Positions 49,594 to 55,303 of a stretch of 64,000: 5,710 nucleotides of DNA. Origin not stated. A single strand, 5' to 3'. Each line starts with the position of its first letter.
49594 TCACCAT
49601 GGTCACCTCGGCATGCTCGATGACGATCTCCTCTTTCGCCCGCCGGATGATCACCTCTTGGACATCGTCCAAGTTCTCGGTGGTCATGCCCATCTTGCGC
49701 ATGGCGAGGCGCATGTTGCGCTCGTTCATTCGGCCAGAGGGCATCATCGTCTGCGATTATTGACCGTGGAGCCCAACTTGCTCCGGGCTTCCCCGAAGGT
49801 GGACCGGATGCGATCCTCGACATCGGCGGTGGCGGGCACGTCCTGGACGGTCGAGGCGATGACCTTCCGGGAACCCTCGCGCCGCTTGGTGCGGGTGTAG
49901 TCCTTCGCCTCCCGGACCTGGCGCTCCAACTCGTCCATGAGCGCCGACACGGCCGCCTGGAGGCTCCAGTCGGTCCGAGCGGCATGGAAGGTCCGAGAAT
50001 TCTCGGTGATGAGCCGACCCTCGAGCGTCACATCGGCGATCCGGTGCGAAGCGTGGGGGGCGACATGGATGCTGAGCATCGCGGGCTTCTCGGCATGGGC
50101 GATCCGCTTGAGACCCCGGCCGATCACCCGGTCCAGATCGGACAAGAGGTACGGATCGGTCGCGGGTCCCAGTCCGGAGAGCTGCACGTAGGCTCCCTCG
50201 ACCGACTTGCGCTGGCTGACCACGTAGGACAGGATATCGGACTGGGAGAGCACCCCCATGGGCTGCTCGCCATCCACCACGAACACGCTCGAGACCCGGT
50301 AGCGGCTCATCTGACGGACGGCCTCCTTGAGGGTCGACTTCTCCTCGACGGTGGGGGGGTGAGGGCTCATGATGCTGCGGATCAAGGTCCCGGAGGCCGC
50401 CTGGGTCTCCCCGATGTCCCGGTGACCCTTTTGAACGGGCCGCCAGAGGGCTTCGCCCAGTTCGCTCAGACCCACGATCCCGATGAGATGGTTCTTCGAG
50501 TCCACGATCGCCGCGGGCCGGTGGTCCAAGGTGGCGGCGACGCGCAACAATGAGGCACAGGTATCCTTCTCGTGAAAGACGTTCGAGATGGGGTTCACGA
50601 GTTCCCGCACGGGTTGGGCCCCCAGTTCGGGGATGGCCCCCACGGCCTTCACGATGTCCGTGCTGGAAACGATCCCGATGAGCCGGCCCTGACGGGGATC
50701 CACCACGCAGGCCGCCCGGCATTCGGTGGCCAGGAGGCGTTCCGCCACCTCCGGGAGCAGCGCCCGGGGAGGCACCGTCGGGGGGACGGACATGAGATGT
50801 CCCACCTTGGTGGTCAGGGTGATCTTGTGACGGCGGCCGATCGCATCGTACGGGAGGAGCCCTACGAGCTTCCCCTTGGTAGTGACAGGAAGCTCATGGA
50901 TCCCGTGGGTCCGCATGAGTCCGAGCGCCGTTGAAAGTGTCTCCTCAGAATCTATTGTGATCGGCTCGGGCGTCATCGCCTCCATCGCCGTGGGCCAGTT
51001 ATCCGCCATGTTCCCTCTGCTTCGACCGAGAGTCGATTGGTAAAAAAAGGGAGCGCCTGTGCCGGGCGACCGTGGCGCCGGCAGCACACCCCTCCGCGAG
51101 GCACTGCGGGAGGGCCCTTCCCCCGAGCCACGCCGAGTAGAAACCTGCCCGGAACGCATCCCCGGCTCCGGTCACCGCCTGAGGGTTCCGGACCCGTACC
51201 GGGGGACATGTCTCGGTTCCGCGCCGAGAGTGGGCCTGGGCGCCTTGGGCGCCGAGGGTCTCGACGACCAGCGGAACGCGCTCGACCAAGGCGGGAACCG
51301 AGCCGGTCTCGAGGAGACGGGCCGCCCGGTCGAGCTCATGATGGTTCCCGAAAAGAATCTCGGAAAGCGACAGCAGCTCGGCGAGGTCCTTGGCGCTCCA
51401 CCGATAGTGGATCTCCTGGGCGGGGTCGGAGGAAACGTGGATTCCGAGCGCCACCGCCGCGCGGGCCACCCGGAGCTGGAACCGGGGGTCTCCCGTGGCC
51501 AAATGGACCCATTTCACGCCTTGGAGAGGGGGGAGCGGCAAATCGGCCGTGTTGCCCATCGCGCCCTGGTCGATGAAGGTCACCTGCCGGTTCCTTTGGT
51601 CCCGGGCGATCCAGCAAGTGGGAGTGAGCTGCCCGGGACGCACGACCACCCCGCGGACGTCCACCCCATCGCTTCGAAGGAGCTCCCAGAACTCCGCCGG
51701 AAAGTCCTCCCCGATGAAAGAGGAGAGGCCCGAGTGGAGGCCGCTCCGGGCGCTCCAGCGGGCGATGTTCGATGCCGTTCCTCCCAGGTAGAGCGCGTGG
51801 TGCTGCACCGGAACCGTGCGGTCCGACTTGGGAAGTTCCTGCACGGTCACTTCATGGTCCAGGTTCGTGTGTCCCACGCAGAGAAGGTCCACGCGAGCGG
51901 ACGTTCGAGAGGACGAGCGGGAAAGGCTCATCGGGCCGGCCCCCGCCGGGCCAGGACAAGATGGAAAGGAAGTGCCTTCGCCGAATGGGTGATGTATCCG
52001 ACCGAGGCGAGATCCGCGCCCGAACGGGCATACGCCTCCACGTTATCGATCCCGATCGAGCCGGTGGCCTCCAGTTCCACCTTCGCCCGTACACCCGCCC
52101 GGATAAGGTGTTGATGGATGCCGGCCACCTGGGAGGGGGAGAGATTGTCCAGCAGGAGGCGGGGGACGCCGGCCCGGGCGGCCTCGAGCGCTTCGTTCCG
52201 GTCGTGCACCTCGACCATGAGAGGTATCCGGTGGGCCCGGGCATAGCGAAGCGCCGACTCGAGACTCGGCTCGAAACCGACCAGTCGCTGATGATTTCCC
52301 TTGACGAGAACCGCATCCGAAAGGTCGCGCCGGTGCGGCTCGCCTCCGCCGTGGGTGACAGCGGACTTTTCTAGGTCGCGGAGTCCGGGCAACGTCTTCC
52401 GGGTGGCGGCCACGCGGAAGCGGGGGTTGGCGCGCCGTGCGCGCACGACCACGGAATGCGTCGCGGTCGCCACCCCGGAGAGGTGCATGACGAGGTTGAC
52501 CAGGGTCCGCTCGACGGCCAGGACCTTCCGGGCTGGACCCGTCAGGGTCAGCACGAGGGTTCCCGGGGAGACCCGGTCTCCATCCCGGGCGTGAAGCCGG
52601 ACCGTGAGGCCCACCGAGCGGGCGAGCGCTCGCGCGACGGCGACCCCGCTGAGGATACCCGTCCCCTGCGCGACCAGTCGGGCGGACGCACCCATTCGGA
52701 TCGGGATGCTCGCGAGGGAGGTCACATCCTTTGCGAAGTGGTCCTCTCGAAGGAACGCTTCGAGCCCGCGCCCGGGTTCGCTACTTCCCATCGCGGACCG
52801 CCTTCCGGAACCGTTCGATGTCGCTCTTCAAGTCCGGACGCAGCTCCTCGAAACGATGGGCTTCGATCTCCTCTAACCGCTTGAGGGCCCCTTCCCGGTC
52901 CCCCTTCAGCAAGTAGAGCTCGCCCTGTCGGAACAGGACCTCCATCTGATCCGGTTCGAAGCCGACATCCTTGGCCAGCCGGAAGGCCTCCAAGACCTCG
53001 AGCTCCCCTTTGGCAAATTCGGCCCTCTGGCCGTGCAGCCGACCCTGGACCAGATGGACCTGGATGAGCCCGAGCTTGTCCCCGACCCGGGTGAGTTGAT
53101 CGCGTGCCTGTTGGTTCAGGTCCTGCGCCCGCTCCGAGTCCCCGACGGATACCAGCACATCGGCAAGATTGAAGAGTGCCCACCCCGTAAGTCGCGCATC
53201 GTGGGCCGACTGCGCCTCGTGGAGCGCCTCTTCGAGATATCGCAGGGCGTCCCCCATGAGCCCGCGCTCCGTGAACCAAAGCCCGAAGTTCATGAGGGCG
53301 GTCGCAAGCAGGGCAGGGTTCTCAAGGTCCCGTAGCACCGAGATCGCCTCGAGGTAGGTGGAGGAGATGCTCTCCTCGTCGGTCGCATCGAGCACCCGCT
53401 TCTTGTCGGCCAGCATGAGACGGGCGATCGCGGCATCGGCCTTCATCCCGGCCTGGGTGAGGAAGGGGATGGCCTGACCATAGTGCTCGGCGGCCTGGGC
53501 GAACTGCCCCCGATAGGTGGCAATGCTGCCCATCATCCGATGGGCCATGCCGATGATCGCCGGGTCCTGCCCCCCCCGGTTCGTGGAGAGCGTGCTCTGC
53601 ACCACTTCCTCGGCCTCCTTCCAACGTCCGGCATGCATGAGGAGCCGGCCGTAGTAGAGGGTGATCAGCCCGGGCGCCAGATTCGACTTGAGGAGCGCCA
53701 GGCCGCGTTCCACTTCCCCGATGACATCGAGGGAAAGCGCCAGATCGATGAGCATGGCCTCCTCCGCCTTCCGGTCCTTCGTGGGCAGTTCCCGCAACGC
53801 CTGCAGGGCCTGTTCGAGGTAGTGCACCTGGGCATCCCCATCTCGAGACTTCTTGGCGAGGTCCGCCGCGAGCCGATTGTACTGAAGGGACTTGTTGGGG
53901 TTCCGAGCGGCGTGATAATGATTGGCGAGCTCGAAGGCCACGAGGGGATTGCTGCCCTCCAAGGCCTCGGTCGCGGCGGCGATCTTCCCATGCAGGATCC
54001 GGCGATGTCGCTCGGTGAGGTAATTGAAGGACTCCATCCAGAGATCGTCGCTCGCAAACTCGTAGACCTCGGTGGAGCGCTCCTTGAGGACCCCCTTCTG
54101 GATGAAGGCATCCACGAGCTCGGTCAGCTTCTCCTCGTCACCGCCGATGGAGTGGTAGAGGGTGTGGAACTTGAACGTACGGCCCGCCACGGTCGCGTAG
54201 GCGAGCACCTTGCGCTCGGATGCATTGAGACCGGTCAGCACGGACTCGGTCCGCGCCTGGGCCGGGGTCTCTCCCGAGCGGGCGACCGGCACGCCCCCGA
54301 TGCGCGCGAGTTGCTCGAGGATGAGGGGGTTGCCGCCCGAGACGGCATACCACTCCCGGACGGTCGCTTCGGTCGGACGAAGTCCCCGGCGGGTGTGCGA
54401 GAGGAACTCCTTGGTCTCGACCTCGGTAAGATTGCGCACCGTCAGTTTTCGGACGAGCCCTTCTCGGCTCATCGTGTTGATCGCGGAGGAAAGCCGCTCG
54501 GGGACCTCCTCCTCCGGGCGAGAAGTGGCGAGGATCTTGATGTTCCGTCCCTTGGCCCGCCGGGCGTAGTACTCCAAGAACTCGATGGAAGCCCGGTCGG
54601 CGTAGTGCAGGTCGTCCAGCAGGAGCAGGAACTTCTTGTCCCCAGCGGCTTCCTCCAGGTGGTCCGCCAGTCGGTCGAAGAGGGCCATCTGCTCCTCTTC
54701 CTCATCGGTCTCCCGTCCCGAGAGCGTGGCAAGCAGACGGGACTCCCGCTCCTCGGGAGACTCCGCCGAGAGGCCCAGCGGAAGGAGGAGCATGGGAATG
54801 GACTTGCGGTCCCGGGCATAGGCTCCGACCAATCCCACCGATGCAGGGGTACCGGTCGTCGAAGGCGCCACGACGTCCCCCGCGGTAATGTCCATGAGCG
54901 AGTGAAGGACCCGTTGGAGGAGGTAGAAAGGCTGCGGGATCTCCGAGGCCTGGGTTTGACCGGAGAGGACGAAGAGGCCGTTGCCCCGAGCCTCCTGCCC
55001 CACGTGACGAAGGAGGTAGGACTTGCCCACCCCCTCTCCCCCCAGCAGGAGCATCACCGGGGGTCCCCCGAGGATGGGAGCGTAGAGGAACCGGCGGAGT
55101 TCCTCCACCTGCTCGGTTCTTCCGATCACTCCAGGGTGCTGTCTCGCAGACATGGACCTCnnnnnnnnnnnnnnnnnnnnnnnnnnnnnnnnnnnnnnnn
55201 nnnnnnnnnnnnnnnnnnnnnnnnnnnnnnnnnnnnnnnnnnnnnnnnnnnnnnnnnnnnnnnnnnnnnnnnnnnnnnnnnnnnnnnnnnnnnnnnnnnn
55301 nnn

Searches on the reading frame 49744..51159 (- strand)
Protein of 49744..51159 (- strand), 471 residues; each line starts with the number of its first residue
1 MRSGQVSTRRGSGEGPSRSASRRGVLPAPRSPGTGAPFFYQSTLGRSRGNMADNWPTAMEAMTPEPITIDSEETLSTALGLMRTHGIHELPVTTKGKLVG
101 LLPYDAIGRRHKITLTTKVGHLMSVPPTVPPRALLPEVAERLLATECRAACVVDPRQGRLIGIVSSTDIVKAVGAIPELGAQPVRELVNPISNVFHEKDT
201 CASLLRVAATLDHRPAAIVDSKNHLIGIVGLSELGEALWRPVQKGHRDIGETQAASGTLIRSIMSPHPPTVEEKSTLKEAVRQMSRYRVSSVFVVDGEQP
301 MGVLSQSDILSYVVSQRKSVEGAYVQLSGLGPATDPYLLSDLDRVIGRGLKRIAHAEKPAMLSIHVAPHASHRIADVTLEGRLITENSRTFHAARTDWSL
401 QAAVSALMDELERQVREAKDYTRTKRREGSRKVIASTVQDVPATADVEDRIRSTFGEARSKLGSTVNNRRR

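Call 13: search_protein_families(library=pfam, proteins=[window:49744-51159:-], max_evalue=0.001)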
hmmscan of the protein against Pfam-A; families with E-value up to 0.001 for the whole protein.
window:49744-51159:- (471 aa): 2 families
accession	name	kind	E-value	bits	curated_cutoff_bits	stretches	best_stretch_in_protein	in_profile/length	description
PF00571.33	CBS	-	1.4e-39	134.6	24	3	260-314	1-56/57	CBS domain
PF02482.25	Ribosomal_S30AE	-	0.00056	21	23.7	0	363-421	34-86/88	Sigma 54 modulation protein / S30EA ribosomal protein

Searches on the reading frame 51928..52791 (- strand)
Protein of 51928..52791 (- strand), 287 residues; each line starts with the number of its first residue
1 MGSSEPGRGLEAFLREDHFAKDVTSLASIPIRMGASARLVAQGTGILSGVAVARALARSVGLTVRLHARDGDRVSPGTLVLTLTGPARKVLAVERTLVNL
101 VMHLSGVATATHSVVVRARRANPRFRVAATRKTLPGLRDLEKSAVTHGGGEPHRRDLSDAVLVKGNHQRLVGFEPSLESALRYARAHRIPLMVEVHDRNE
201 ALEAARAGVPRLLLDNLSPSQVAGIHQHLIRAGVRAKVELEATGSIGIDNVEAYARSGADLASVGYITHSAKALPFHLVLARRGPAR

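Call 98: search_protein_families(library=pfam, proteins=[window:51928-52791:-], max_evalue=0.0001)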
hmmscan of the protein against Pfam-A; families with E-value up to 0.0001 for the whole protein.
window:51928-52791:- (287 aa): 2 families
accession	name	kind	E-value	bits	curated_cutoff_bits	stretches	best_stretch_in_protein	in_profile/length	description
PF01729.25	QRPTase_C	-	1.4e-37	129.5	23.1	1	107-278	1-168/169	Quinolinate phosphoribosyl transferase, C-terminal domain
PF02749.22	QRPTase_N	-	1.3e-16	61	27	1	22-105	1-82/82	Quinolinate phosphoribosyl transferase, N-terminal domain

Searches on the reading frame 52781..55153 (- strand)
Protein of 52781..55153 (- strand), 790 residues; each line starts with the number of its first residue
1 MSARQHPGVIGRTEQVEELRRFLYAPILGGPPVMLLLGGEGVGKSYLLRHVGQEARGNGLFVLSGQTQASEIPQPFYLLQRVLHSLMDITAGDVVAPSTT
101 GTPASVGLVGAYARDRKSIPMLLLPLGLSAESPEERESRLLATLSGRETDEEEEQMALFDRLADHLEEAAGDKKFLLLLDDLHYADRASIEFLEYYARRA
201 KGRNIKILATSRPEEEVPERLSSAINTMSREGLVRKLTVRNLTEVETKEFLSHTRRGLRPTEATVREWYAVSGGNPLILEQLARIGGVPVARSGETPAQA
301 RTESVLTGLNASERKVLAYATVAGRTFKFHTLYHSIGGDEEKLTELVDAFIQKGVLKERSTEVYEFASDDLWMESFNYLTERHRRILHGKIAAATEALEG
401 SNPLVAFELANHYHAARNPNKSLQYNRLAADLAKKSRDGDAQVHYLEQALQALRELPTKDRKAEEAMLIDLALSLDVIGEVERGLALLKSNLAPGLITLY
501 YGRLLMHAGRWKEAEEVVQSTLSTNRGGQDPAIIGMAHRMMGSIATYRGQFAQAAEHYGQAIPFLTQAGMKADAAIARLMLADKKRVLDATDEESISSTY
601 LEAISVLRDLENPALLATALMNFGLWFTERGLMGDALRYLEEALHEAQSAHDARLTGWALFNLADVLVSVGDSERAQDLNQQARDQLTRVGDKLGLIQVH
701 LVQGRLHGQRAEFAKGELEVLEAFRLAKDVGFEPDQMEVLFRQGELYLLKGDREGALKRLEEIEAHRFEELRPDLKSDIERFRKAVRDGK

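Call 13: search_protein_families(library=pfam, proteins=[window:52781-55153:-], max_evalue=0.001)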
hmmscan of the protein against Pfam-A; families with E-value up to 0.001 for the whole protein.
window:52781-55153:- (790 aa): 10 families
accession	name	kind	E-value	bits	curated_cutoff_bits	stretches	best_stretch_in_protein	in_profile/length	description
PF13191.12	AAA_16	-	3.8e-18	67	32.6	1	9-202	2-161/167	AAA ATPase domain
PF13424.12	TPR_12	-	1.2e-17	64.3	30.1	2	616-685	2-73/77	Tetratricopeptide repeat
PF17874.7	TPR_MalT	-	2.1e-10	40.9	45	2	492-574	37-119/336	MalT-like TPR region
PF07719.23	TPR_2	-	1.4e-06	28.4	27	0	537-562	3-28/34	Tetratricopeptide repeat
PF13176.12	TPR_7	-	2.2e-06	27.7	27.9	0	502-531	6-35/36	Tetratricopeptide repeat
PF14559.12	TPR_19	-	7.7e-06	26.6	25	0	498-527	28-57/68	Tetratricopeptide repeat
PF00931.28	NB-ARC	-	3.4e-05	23.7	23.5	0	143-283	73-202/248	NB-ARC domain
PF10345.15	Cohesin_load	-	0.00024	20.1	25.8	1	496-702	356-569/585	Cohesin loading factor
PF25058.1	ARM_TT21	-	0.00034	21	27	0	733-766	90-123/155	Tetratricopeptide repeat protein 21 ARM repeat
PF00515.34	TPR_1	-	0.0007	19.8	27.8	0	538-562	4-28/34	Tetratricopeptide repeat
